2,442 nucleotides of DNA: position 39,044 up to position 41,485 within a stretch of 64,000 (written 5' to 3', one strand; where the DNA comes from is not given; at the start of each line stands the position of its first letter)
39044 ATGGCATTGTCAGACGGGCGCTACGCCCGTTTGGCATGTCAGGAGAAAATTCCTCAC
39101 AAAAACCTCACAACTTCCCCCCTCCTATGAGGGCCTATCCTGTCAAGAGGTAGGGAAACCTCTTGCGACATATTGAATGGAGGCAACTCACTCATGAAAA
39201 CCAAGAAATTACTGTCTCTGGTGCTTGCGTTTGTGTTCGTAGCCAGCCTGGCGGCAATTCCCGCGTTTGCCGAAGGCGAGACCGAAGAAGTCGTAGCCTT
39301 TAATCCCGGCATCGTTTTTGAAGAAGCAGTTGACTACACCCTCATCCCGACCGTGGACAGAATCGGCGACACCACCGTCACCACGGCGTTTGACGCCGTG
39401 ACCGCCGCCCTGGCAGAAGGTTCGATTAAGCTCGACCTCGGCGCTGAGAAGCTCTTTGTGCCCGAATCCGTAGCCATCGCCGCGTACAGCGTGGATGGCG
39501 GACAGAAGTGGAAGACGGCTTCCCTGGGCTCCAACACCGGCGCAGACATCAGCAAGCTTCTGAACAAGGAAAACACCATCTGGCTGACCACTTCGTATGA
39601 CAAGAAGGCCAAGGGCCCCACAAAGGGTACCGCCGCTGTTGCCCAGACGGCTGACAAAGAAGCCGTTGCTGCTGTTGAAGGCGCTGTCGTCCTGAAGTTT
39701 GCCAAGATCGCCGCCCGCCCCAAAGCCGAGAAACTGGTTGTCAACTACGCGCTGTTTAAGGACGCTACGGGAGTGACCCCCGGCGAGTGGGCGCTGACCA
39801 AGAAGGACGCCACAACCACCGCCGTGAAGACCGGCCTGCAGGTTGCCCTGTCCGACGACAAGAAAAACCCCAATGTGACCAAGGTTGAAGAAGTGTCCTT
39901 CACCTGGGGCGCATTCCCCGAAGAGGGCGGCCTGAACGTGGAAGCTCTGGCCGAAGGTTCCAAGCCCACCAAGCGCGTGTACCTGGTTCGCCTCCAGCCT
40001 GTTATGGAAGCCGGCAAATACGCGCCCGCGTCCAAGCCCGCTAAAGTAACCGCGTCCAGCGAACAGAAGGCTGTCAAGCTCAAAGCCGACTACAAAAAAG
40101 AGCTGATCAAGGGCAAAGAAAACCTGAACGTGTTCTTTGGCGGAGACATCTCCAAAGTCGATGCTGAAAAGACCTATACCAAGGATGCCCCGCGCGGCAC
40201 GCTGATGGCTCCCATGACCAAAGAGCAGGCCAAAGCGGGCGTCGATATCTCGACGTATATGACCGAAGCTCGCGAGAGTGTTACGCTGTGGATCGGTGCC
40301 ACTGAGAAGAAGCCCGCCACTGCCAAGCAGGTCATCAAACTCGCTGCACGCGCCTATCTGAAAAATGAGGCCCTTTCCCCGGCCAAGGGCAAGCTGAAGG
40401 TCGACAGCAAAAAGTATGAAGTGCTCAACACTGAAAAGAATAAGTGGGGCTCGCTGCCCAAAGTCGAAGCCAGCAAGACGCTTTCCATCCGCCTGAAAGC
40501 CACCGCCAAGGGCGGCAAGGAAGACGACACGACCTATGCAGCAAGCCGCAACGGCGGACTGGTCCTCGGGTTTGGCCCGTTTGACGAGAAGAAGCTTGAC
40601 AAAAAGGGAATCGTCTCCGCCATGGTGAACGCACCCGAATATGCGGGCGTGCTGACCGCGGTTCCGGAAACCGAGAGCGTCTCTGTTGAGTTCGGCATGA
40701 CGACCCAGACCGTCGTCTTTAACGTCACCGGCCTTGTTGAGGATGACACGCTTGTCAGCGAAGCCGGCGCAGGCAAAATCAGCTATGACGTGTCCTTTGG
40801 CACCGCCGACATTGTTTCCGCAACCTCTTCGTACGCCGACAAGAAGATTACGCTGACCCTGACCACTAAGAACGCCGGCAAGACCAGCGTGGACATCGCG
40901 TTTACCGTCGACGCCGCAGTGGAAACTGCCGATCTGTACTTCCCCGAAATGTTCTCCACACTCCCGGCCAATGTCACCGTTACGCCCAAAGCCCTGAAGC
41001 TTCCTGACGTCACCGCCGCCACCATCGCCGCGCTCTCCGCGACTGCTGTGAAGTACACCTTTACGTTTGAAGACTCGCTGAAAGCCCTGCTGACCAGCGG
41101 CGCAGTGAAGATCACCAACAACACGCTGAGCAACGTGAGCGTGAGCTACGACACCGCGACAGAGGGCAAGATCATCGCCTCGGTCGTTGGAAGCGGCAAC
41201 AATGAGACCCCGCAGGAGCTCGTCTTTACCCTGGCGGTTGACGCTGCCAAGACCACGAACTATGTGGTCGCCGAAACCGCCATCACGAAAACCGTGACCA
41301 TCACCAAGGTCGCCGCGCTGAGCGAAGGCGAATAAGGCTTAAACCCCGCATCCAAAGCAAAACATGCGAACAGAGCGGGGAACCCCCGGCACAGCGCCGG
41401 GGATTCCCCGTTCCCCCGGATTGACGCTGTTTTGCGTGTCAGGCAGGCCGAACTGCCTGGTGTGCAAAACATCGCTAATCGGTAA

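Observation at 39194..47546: Tandem triplet of paralogous large secreted proteins of an unrecognised family, directly downstream of the flagellin gene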

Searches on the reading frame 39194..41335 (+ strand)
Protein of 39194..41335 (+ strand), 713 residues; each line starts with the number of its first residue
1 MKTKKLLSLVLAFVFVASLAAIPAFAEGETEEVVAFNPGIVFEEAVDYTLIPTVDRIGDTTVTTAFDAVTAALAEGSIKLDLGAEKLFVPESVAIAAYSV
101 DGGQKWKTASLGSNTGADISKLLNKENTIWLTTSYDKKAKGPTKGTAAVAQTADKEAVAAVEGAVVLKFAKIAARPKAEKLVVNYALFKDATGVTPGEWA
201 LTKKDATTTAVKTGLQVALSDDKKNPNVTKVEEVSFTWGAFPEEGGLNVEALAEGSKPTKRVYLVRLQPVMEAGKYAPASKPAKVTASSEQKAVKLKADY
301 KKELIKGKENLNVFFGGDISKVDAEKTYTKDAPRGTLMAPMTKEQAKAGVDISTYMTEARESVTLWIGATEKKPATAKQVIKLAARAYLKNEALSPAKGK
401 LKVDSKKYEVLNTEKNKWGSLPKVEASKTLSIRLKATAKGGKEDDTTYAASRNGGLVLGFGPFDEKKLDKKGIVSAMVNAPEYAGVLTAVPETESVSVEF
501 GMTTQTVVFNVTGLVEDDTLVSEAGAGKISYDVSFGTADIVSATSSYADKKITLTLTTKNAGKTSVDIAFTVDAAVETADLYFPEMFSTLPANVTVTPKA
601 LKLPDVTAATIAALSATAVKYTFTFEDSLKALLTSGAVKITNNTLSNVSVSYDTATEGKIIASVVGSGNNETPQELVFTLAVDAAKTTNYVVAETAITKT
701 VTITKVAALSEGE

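Call 3: search_protein_families(library=pfam, proteins=[window:39194-41335:+], max_evalue=1)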
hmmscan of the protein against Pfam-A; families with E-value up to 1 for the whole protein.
window:39194-41335:+ (713 aa): 0 families

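Call 4: search_protein_families(library=ncbifam, proteins=[window:39194-41335:+], max_evalue=1)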
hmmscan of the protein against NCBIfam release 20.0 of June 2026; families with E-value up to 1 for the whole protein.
window:39194-41335:+ (713 aa): 1 family
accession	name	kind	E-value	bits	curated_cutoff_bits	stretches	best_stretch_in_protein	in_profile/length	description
NF041742.1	WGxxGxxG_fam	subfamily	0.27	11.9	35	0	1-47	1-33/69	WGxxGxxG family protein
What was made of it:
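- Tried and rejected: Pfam and NCBIfam on the three proteins gave nothing for the core (calls 3, 4).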

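Call 9: find_homologous_proteins(query=window:39194-41335:+)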
Query window:39194-41335:+ (713 aa): 12 proteins with E <= 0.001 among 8000 candidates.
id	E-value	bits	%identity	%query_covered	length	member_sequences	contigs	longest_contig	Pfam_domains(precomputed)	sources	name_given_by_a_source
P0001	0.0e+0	1488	100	100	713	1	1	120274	-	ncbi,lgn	-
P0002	5.3e-131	456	43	99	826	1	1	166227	-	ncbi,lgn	-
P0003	2.0e-89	319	45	67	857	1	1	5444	-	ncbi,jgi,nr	ncbi:MAG: hypothetical protein LBR85_03615 [Oscillospiraceae bacterium]|jgi:hypothetical protein|nr:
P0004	3.8e-65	239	46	53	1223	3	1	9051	-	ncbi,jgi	jgi:hypothetical protein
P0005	1.5e-63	233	41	56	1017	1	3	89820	-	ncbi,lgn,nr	ncbi:MAG: hypothetical protein K6E85_09190 [Lachnospiraceae bacterium]|nr:hypothetical protein [Lach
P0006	2.5e-63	233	43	58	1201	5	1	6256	-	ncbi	-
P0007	8.4e-57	211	42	58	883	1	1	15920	-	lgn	-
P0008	6.0e-46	175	39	54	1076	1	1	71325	-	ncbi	-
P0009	2.7e-43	166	35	58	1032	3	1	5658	-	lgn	-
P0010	8.4e-42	162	36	51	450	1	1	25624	-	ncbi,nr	ncbi:hypothetical protein FACS1894105_04000 [Clostridia bacterium]|nr:hypothetical protein FACS18941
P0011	1.8e-34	137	32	43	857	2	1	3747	-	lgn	-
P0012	4.8e-25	106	35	57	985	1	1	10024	-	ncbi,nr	ncbi:MAG: hypothetical protein FWH16_05315 [Oscillospiraceae bacterium]|nr:hypothetical protein [Osc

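Call 18: find_encoding_contigs(protein=P0002, flank=10000, max_places=3)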
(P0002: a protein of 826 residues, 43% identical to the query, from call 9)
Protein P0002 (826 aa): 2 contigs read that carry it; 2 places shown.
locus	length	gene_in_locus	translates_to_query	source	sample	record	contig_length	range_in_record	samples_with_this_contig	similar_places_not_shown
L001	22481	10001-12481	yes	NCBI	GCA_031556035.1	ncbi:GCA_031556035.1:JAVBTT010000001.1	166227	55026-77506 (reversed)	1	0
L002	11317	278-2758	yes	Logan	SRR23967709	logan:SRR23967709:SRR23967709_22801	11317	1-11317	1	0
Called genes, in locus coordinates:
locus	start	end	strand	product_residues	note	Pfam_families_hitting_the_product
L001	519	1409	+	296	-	PF01408:GFO_IDH_MocA (faint), PF16654:DAPDH_C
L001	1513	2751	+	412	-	PF08668:HDOD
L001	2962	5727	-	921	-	PF02463:SMC_N, PF13476:AAA_23, PF13558:SbcC_Walker_B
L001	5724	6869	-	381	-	PF00149:Metallophos, PF12850:Metallophos_2 (faint), PF12320:SbcD_C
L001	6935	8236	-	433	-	PF13649:Methyltransf_25 (weak), PF13847:Methyltransf_31 (faint), PF05958:tRNA_U5-meth_tr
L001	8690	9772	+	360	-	PF00669:Flagellin_N, PF00700:Flagellin_C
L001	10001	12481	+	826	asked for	-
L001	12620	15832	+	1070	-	-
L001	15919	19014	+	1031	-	-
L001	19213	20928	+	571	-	PF02465:FliD_N, PF07195:FliD_C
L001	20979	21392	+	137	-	PF02561:FliS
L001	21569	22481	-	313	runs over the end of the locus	PF00165:HTH_AraC (weak), PF12833:HTH_18, PF00165:HTH_AraC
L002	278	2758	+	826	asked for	-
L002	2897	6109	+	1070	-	-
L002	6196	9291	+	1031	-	-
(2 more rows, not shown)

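Call 19: find_encoding_contigs(protein=P0005, flank=10000, max_places=3)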
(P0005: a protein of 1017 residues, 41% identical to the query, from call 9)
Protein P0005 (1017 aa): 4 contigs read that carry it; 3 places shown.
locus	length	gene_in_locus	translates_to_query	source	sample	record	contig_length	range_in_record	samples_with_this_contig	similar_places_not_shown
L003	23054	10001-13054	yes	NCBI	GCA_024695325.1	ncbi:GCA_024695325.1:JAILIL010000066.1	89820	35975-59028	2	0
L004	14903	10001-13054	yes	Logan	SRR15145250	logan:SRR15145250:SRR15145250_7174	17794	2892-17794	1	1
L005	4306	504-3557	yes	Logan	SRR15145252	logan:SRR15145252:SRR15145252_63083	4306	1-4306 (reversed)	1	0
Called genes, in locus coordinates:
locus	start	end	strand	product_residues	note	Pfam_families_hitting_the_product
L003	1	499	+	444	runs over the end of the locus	-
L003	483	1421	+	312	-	PF01040:UbiA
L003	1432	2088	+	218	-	PF00702:Hydrolase (weak), PF13419:HAD_2 (weak)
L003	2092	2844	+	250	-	PF13489:Methyltransf_23, PF07021:MetW, PF13847:Methyltransf_31, PF08241:Methyltransf_11, PF08242:Methyltransf_12, PF13649:Methyltransf_25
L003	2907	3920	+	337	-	PF00288:GHMP_kinases_N, PF08544:GHMP_kinases_C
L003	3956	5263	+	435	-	PF00483:NTP_transferase, PF12804:NTP_transf_3, PF00702:Hydrolase, PF13419:HAD_2 (faint), PF13242:Hydrolase_like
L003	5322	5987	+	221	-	PF13580:SIS_2, PF01380:SIS (weak)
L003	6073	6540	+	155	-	PF04397:LytTR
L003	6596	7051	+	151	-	PF11457:DUF3021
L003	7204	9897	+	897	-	-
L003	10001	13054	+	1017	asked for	-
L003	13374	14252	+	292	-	PF12784:PDDEXK_2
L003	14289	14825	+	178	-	PF00583:Acetyltransf_1 (weak)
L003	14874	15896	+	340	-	-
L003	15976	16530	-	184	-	PF00210:Ferritin (faint), PF02915:Rubrerythrin, PF21349:RUBY_RBDX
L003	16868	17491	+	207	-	-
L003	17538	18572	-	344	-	-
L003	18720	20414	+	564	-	-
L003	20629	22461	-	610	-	PF04932:Wzy_C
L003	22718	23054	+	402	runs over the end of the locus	PF00144:Beta-lactamase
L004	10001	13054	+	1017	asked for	-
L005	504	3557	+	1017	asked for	-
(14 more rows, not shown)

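Call 20: find_encoding_contigs(protein=P0008, flank=10000, max_places=3)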
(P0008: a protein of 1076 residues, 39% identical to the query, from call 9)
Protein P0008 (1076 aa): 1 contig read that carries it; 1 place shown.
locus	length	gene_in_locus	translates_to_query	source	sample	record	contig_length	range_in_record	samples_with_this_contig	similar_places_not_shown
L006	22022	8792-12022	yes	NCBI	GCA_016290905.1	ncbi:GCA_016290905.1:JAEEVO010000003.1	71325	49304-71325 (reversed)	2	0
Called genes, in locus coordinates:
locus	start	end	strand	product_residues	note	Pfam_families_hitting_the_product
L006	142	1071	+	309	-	-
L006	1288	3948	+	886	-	PF01841:Transglut_core (weak)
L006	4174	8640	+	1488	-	-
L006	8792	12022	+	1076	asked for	-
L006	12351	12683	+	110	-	-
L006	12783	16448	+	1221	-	-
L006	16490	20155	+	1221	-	-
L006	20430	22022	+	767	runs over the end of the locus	PF04932:Wzy_C, PF13306:LRR_5, PF13855:LRR_8 (faint), PF13306:LRR_5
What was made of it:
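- Tandem paralogue arrays occur next to Wzy_C and sugar-nucleotide genes in L003 and L006, which resembles S-layer glycosylation loci (calls 19, 20).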

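Call 53: find_encoding_contigs(protein=P0001, flank=1000, max_places=2)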
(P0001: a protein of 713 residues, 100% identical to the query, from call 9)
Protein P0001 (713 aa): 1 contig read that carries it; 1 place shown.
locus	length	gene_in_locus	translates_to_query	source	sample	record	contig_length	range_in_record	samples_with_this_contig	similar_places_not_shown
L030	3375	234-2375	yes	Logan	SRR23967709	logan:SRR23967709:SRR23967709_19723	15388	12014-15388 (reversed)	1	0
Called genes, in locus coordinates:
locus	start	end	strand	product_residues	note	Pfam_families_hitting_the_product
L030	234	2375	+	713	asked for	-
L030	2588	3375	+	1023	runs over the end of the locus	PF13753:SWM_repeat (faint)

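Call 71: search_solved_structures(query=window:39194-41335:+, max_evalue=1)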
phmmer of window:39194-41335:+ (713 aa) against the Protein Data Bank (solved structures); distinct sequences matched with E-value up to 1: 5.
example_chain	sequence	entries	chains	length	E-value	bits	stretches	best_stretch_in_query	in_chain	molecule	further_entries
4aiq_A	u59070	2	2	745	0.47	12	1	555-659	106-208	FERRIC ENTEROBACTIN RECEPTOR | IRON-REGULATED OUTER MEMBRANE PROTEIN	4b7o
9sj2_C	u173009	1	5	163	0.49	11.9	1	522-611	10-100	AbpX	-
4aip_A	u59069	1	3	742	0.63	11.6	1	555-659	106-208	FE-REGULATED PROTEIN B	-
2g0i_A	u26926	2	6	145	0.82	11.2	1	502-586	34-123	hypothetical protein SMU.848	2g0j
3q58_A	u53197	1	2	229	0.86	11.1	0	450-537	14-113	N-acetylmannosamine-6-phosphate 2-epimerase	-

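Call 84: search_protein_families(library=pfam, alignment_id=A6, max_evalue=0.0001)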
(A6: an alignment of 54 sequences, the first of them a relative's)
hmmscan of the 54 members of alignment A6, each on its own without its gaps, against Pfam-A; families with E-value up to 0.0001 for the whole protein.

A. member 1, P0002 (826 aa): 0 families

B. families by the number of members that match (of 54 scanned): 20 families
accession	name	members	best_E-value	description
PF09479.16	Flg_new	6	1.6e-27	Listeria-Bacteroides repeat domain (List_Bact_rpt)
PF00112.29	Peptidase_C1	4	1.4e-20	Papain family cysteine protease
PF13306.12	LRR_5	3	7.7e-71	BspA type Leucine rich repeat region (6 copies)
PF18560.7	Lectin_like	2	9.4e-19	Lectin like domain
PF13620.12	CarboxypepD_reg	2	1.9e-10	Carboxypeptidase regulatory-like domain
PF16656.11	Pur_ac_phosph_N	2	2.3e-07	Purple acid Phosphatase, N-terminal domain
PF18483.9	Lectin_L-type_dom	1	1.5e-15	Legume lectin beta-barrel domain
PF00963.24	Cohesin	1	9.8e-14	Cohesin domain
PF18676.6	MBG_2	1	2.4e-13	MBG domain (YGX type)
PF00139.26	Lectin_legB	1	1.7e-11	Legume lectin domain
PF00041.27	fn3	1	2.4e-09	Fibronectin type III domain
PF05345.18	He_PIG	1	5.9e-07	Putative Ig domain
PF01841.26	Transglut_core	1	6.1e-07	Transglutaminase-like superfamily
PF25788.1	Ig_Rha78A_N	1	1.2e-06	Rha78A-like, N-terminal immunoglobulin domain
PF13004.13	BACON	1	1.4e-06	Putative binding domain, N-terminal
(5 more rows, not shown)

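Call 87: list_cluster_members(proteins=[P0001, P0015, P0044, P0002, P0013, P0018, P0038, P0014, P0016, P0065])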
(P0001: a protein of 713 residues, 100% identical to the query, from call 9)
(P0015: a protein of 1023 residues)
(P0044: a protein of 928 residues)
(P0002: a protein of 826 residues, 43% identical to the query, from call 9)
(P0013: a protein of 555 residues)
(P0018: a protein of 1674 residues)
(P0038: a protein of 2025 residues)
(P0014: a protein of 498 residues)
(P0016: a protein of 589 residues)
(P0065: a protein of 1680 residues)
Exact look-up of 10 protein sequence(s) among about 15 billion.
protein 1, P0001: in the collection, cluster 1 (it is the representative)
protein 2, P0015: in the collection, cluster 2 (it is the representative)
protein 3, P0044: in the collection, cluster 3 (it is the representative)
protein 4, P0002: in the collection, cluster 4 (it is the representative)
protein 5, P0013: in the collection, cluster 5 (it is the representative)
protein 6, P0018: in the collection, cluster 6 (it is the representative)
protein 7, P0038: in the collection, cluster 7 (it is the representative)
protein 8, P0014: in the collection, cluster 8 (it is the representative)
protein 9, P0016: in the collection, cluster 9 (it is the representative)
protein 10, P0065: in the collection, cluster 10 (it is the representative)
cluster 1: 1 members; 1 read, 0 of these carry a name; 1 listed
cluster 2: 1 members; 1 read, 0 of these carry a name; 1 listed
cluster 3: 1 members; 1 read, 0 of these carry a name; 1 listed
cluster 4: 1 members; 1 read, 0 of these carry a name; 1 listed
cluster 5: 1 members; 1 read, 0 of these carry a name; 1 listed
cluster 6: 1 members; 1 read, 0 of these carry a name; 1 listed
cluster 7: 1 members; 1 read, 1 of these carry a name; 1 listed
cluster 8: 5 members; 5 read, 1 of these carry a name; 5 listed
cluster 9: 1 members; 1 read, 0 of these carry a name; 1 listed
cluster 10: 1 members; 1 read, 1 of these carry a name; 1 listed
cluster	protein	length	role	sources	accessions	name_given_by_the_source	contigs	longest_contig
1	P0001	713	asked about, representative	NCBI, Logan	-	-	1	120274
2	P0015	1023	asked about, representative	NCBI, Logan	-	-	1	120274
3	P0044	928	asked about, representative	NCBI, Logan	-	-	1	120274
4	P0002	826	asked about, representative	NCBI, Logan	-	-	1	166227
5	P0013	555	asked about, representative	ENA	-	-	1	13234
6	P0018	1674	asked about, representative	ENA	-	-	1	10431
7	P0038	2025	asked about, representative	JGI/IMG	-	hypothetical protein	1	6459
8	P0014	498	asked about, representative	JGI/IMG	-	-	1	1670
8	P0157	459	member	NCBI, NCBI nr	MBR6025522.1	MAG: hypothetical protein IK069_02080, partial [Firmicutes bacterium] | hypothetical protein [Bacillota bacterium]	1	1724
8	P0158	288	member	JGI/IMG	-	-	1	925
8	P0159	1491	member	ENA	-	-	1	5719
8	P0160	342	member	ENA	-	-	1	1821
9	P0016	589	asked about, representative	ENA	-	-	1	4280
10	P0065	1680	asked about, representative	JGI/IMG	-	hypothetical protein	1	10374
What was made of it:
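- Tried and rejected: Public source names are all 'hypothetical protein' (call 87).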
